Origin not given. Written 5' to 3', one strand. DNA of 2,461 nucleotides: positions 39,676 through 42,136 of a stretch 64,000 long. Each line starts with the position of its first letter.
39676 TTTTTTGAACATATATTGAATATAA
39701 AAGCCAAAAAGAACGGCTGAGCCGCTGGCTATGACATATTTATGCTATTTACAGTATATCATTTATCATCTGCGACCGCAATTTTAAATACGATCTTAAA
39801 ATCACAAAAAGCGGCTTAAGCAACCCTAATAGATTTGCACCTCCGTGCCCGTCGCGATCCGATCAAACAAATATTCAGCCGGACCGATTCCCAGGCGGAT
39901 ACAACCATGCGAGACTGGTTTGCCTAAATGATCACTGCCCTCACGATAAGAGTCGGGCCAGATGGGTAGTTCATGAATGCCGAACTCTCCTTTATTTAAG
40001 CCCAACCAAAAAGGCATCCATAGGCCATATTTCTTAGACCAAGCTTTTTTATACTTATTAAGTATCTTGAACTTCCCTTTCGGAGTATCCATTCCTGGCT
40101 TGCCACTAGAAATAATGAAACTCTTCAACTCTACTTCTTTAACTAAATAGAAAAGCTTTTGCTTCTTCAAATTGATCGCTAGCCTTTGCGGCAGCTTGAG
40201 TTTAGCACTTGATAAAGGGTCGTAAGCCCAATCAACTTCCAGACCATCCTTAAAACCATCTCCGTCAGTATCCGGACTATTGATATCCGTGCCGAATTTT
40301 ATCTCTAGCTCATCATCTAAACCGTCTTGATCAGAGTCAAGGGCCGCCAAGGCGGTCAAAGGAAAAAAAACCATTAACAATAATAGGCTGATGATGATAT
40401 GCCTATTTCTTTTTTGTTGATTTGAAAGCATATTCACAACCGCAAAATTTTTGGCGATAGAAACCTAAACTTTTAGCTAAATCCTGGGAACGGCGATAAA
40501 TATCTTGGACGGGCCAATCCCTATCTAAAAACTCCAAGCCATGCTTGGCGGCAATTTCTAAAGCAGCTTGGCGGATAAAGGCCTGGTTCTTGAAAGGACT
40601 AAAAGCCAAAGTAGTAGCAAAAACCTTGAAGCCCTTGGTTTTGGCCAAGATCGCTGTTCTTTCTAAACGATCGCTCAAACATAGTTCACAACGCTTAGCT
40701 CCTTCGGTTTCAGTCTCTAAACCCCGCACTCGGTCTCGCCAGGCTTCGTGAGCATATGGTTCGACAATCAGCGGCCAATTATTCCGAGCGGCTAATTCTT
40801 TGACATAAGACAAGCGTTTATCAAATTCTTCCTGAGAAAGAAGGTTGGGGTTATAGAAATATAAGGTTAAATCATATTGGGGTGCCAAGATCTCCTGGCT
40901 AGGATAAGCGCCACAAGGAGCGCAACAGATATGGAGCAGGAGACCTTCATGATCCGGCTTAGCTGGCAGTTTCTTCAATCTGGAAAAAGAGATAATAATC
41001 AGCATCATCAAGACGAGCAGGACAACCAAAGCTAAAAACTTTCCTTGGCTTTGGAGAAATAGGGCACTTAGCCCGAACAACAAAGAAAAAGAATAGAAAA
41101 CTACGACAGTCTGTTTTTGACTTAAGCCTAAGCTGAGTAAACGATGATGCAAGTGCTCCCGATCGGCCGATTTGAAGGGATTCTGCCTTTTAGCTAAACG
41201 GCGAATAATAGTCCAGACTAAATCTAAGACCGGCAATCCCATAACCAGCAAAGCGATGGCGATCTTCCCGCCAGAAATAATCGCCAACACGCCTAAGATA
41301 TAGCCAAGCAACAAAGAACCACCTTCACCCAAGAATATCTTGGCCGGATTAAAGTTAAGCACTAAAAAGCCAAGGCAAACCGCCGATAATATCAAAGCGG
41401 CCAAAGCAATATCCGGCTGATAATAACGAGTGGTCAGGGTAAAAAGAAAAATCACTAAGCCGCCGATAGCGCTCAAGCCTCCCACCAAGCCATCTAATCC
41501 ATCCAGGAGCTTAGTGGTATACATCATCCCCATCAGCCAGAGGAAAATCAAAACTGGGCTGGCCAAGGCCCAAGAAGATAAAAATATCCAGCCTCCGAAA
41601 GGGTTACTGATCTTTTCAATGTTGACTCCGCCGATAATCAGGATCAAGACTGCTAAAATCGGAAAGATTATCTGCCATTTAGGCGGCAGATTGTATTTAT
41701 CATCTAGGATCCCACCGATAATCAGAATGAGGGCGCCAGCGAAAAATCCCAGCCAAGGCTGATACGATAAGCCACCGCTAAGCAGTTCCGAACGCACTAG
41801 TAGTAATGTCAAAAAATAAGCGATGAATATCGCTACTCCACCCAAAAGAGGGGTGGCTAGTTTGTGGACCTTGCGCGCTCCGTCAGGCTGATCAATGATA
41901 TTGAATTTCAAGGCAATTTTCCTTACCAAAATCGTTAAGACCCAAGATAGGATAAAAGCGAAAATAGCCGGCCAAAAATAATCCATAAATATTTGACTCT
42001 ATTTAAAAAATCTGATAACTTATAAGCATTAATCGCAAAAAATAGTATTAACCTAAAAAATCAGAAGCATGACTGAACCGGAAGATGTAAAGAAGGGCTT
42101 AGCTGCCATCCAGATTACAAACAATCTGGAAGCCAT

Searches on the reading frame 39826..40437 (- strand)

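Call 41: search_protein_families(library=ncbifam, proteins=[window:39826-40437:-], max_evalue=0.001)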
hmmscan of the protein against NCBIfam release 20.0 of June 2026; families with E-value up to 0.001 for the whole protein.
window:39826-40437:- (203 aa): 7 families
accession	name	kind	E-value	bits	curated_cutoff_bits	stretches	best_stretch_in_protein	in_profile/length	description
NF004785.0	PRK06132.1-2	subfamily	6.9e-12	45.3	169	1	86-143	65-123/353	hypothetical protein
NF009120.0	PRK12472.1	subfamily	1.4e-07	30.7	369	1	90-200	60-160/508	hypothetical protein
NF004786.0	PRK06132.1-3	equivalog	1e-06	27.8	329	1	106-202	51-138/418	hypothetical protein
NF033765.2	gliding_CglD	equivalog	1.5e-06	26.3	400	1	31-67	263-299/1124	adventurous gliding motility lipoprotein CglD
NF004787.0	PRK06132.1-4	equivalog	9.2e-06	24.7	409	1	83-192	57-156/347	hypothetical protein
NF007563.0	PRK10190.1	equivalog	0.00015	21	517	0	171-202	199-230/310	L,D-transpeptidase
NF047639.1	throspo3_MtsD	equivalog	0.00075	17.7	800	0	32-75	480-528/651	cell-cell cohesion protein MtsD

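Call 59: search_protein_families(library=pfam, proteins=[window:39826-40437:-], max_evalue=0.00001)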
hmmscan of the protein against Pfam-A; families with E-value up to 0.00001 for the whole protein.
window:39826-40437:- (203 aa): 1 family
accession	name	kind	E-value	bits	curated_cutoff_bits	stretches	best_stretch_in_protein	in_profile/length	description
PF03734.19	YkuD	-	1.2e-18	68.5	23.4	1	84-202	2-146/146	L,D-transpeptidase catalytic domain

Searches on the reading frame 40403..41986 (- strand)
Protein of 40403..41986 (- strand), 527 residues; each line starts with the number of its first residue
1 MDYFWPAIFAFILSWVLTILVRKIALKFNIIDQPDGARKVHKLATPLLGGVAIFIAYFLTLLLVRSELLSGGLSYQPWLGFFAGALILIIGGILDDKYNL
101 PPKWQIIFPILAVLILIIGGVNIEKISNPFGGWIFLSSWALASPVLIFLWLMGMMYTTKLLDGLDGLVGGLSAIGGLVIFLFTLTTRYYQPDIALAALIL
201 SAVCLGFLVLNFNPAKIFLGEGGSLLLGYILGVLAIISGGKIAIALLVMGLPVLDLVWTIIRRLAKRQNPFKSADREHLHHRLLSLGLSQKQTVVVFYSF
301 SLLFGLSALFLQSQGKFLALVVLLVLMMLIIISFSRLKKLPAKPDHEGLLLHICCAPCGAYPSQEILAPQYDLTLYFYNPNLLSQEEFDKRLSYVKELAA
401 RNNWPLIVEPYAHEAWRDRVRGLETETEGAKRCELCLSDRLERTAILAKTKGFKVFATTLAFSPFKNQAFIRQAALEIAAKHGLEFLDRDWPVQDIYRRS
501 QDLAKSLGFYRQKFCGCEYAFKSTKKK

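Call 3: search_protein_families(library=pfam, proteins=[window:40403-41986:-], max_evalue=0.01)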
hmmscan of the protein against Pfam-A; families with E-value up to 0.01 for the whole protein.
window:40403-41986:- (527 aa): 2 families
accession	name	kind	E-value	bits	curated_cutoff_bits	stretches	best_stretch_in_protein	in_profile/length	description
PF02677.20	QueH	-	4.4e-55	186.9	23.5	1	349-521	1-173/175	Epoxyqueuosine reductase QueH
PF00953.26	Glycos_transf_4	-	1.6e-28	100.1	27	1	78-238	1-159/160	Glycosyl transferase family 4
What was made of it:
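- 40403..41986 (-): WecA/TagO-like polyprenyl-phosphate GlcNAc-1-P transferase (GT4), here fused to QueH. This is the conserved downstream neighbour of the Clp paralog. In this window the two genes are separated by 382 nt. Pfam Glycos_transf_4 plus QueH (call 3).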

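Call 41: search_protein_families(library=ncbifam, proteins=[window:40403-41986:-], max_evalue=0.001)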
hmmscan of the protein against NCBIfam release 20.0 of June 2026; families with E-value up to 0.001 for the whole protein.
window:40403-41986:- (527 aa): 3 families
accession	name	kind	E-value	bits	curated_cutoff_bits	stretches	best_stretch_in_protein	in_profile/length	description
TIGR02380.1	ECA_wecA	exception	5e-40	137.7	326.05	1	8-334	5-329/346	UDP-N-acetylglucosamine--undecaprenyl-phosphate N-acetylglucosaminephosphotransferase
NF053644.1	MraY_archaea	equivalog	5.7e-26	91.6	450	2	105-306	153-337/340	pseudomurein biosynthesis MraY family phospho-N-acetylmuramoyl-pentapeptide-transferase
TIGR00445.1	mraY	equivalog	2.6e-18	66.6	192.05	1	24-309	13-315/321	phospho-N-acetylmuramoyl-pentapeptide-transferase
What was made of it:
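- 40403..41986 (-): NCBIfam wecA 137.7 bits against mraY 66.6 bits (call 41).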
